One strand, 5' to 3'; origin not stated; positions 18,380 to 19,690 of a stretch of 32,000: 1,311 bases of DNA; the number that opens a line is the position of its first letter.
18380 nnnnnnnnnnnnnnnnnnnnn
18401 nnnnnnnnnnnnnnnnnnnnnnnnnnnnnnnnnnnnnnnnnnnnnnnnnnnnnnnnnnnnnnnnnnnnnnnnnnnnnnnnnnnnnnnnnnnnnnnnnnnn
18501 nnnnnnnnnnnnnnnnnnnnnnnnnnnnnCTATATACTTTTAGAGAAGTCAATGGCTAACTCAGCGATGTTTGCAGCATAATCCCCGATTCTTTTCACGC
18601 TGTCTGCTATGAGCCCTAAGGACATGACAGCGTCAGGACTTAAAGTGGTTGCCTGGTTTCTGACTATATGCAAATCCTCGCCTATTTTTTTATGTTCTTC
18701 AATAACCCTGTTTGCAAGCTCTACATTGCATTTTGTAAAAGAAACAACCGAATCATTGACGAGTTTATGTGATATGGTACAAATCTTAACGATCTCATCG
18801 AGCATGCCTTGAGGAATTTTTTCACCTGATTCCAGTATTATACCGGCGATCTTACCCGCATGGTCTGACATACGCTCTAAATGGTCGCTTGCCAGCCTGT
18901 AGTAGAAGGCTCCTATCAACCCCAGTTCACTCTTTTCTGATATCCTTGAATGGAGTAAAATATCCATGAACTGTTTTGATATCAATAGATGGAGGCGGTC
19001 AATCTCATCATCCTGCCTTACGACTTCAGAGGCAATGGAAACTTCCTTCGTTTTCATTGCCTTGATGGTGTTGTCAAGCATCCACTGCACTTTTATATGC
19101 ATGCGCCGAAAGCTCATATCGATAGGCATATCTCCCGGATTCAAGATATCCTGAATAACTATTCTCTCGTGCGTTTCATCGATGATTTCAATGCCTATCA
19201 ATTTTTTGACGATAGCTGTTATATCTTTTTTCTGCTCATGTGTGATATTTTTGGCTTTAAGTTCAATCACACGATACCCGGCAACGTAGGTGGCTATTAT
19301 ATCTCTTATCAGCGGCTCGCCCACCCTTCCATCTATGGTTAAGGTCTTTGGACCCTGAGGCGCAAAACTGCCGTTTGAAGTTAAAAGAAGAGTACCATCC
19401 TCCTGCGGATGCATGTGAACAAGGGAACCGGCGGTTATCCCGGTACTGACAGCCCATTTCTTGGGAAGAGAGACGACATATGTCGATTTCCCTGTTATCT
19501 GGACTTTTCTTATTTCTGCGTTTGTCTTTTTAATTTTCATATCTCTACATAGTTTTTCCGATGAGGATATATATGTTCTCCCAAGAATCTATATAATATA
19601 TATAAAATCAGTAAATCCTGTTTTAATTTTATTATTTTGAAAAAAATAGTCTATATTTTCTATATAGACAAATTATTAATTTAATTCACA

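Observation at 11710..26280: Phosphate-island type IV pilus-like ('bindosome'-like) module whose apparent substrates are PstS-family binding proteins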

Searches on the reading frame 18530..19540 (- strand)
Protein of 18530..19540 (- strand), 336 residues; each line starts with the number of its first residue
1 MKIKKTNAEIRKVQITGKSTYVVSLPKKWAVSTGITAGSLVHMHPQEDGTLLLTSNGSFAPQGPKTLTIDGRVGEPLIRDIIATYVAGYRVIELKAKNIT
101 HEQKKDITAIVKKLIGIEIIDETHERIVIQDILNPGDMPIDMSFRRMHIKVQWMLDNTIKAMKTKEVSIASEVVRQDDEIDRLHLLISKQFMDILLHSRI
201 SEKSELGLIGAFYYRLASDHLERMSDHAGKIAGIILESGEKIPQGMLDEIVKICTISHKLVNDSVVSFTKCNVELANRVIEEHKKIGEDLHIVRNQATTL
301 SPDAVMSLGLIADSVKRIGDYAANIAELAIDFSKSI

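Call 4: search_protein_families(library=pfam, proteins=[window:18530-19540:-], max_evalue=0.01)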
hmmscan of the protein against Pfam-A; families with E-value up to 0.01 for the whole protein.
window:18530-19540:- (336 aa): 2 families
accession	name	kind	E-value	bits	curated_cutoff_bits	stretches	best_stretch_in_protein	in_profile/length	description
PF01895.24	PhoU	-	8.4e-27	93.8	23.5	2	145-233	2-87/89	PhoU domain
PF04014.23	MazE_antitoxin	-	0.00045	20.5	24.7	1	15-55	2-42/48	Antidote-toxin recognition MazE, bacterial antitoxin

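Call 6: search_protein_families(library=ncbifam, proteins=[window:18530-19540:-], max_evalue=0.01)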
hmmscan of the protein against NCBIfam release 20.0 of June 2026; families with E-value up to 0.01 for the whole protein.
window:18530-19540:- (336 aa): 2 families
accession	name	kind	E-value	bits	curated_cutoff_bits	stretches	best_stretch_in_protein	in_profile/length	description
TIGR02135.1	phoU_full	equivalog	1.8e-20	73.4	130.25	1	143-329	13-203/212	phosphate signaling complex protein PhoU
NF008332.0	PRK11115.1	equivalog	7.1e-15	55.2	342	1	151-334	32-218/239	phosphate signaling complex protein PhoU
